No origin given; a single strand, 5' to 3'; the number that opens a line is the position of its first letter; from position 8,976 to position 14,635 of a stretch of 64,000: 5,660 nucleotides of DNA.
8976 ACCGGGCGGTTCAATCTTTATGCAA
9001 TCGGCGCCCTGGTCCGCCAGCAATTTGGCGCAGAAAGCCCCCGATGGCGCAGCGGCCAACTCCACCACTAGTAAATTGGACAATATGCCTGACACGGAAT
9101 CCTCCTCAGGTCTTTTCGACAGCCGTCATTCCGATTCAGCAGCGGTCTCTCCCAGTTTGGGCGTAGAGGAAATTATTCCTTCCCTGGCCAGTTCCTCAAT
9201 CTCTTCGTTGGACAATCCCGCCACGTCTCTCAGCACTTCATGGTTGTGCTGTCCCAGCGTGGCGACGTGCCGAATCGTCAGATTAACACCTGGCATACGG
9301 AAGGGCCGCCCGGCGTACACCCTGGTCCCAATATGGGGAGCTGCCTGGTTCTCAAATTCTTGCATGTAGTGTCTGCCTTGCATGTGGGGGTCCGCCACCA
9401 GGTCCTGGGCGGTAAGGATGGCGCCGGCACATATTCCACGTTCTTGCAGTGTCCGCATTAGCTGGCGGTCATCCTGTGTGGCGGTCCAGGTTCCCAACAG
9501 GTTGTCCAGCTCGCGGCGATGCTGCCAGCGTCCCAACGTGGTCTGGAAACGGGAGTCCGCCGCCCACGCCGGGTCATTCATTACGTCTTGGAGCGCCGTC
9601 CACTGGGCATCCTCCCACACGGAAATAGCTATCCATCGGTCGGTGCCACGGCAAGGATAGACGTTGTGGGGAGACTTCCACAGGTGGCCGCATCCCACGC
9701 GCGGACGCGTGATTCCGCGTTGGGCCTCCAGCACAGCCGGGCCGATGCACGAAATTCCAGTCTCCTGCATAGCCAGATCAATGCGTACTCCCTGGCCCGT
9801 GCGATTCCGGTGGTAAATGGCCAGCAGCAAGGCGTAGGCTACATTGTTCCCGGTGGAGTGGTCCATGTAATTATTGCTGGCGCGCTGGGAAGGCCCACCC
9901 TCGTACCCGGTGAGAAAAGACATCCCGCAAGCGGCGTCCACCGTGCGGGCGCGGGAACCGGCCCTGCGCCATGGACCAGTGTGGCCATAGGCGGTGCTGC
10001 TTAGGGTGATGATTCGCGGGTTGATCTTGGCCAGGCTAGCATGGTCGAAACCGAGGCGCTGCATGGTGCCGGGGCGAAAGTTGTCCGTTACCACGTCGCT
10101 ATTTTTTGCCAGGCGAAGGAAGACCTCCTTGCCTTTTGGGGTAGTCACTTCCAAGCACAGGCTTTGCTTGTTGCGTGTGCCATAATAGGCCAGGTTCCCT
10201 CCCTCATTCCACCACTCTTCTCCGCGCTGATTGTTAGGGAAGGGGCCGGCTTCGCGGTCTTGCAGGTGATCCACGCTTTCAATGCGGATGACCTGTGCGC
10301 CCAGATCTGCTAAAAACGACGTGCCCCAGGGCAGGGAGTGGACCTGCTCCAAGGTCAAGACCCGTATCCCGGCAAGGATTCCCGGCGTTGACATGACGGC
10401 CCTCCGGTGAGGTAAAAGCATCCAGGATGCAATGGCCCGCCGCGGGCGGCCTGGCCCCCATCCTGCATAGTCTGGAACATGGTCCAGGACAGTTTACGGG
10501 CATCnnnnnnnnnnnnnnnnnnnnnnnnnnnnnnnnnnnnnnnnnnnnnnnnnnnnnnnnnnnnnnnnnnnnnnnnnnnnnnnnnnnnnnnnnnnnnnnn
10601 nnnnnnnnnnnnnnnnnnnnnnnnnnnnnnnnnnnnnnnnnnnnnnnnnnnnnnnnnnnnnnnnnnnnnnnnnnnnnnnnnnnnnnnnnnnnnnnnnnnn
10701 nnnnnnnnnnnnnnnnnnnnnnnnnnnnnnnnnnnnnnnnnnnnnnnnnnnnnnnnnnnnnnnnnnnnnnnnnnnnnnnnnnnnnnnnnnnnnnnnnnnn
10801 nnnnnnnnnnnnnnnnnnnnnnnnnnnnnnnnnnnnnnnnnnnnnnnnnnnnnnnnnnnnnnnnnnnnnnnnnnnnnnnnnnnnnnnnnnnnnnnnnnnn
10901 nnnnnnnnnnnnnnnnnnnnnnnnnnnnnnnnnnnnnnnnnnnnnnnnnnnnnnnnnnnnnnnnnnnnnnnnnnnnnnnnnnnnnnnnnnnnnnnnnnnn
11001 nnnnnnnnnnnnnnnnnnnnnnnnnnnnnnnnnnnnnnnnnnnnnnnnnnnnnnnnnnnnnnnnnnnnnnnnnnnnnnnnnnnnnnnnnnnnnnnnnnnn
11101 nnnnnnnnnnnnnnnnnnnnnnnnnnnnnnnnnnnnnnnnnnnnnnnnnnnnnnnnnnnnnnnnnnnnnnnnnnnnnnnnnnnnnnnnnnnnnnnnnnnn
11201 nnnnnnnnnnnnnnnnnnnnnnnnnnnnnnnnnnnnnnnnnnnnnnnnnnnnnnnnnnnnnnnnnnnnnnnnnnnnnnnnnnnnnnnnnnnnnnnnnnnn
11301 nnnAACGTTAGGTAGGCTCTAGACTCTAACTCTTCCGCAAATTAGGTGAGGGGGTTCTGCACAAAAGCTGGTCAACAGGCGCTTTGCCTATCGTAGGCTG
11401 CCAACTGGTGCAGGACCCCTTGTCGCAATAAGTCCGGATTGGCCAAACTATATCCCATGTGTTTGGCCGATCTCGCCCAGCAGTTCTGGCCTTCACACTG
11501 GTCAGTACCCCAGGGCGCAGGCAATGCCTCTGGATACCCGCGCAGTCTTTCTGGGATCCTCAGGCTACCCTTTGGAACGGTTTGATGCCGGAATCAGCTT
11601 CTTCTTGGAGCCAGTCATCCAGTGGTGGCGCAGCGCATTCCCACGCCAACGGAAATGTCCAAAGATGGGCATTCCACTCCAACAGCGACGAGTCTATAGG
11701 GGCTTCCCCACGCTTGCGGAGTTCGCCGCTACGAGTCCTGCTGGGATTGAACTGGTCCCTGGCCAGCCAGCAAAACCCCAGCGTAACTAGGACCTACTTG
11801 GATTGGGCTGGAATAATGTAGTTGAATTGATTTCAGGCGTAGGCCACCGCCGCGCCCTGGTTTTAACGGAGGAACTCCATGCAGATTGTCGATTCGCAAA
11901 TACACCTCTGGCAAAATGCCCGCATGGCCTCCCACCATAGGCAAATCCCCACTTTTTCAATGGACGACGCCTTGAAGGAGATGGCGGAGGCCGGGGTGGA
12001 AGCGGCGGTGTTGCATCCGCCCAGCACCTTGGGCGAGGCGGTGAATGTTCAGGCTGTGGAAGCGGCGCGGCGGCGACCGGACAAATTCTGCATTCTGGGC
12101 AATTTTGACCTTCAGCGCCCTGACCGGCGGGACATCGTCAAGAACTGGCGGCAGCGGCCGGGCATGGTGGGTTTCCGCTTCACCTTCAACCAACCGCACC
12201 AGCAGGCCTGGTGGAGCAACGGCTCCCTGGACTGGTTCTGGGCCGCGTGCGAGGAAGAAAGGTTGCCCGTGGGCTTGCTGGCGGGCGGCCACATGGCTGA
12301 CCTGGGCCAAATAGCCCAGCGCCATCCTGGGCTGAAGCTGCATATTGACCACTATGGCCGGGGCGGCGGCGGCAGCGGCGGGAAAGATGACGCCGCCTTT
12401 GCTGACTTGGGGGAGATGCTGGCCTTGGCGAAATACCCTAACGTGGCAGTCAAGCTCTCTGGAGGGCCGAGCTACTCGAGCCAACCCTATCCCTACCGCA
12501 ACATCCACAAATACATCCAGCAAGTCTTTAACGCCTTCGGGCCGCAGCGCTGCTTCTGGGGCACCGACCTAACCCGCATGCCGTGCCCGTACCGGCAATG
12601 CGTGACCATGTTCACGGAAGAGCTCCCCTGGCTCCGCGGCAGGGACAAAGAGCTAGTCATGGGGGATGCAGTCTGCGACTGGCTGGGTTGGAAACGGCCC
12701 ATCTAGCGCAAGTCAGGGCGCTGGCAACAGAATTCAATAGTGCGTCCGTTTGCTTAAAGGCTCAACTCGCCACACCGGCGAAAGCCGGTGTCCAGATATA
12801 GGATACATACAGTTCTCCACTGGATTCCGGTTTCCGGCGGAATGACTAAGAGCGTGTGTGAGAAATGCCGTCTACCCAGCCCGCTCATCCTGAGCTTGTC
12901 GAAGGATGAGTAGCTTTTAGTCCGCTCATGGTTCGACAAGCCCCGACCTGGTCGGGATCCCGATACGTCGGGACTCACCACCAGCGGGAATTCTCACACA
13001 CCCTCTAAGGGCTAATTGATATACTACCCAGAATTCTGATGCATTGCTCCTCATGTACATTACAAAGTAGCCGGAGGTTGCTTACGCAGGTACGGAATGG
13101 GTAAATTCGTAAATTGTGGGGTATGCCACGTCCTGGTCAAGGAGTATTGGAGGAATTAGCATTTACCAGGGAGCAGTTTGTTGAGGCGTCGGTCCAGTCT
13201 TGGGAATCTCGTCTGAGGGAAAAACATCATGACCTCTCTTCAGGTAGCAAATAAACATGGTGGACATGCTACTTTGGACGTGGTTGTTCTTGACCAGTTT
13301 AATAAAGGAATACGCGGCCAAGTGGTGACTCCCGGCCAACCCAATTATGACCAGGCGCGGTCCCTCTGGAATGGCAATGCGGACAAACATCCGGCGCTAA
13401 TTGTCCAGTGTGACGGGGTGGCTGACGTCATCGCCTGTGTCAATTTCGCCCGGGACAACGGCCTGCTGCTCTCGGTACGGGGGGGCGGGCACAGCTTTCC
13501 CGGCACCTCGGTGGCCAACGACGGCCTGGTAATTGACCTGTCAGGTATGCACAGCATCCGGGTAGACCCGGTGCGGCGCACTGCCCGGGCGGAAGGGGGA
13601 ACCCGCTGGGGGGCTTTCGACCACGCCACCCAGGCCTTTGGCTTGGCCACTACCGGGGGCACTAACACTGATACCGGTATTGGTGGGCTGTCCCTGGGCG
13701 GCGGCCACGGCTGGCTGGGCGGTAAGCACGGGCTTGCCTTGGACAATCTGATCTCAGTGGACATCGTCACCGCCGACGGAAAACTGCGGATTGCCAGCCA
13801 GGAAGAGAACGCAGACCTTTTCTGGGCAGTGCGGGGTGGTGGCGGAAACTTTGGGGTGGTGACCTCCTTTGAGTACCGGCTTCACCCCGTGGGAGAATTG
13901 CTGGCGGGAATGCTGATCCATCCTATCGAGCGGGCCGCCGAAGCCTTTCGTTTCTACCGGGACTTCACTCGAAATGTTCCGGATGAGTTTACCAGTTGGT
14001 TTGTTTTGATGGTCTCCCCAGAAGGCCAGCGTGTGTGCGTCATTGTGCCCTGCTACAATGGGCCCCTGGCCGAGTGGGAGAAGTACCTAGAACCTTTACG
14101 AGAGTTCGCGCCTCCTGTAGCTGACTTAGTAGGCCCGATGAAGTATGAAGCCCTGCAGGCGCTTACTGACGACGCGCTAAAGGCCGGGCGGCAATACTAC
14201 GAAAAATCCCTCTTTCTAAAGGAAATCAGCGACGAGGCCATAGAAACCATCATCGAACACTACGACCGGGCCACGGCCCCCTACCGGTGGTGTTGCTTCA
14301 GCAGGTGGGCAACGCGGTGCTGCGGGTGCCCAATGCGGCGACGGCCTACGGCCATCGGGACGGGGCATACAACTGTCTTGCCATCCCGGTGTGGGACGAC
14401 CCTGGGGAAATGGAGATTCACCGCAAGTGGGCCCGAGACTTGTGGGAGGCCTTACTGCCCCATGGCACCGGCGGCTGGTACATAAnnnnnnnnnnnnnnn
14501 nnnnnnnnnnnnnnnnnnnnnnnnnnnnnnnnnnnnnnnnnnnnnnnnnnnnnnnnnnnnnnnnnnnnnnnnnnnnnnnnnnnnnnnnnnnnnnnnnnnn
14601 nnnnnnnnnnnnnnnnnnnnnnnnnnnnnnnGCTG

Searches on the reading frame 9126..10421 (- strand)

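Call 43: search_protein_families(library=pfam, proteins=[window:9126-10421:-], max_evalue=0.00001)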
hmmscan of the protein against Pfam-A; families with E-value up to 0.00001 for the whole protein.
window:9126-10421:- (431 aa): 1 family
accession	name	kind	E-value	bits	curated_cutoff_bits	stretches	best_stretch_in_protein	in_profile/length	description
PF02515.22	CoA_transf_3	-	3.5e-91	306.5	23.3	1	16-393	1-366/366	CoA-transferase family III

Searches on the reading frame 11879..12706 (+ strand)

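Call 43: search_protein_families(library=pfam, proteins=[window:11879-12706:+], max_evalue=0.00001)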
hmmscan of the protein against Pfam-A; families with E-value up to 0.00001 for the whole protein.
window:11879-12706:+ (275 aa): 1 family
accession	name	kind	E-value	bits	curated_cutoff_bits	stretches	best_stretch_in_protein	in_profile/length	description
PF04909.20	Amidohydro_2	-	6.8e-29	102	26.4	1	4-230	1-246/289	Amidohydrolase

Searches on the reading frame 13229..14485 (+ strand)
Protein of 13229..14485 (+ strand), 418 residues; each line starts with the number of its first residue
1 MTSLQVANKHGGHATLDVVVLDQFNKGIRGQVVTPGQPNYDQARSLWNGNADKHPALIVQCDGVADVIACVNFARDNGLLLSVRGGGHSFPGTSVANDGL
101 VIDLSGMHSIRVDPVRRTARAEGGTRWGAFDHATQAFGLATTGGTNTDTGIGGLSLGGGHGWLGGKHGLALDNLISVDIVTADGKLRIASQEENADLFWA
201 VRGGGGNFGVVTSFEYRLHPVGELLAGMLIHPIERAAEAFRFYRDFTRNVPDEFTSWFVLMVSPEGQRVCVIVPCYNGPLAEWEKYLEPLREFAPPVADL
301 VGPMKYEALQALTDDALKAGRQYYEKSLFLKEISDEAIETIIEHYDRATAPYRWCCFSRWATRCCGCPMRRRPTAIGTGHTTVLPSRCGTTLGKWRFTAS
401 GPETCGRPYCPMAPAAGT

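Call 43: search_protein_families(library=pfam, proteins=[window:13229-14485:+], max_evalue=0.00001)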
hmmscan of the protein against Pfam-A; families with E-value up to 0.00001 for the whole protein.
window:13229-14485:+ (418 aa): 1 family
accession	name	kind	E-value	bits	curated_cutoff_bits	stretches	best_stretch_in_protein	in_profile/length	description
PF01565.28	FAD_binding_4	-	1.3e-30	106.4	26.4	1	55-187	1-136/139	FAD binding domain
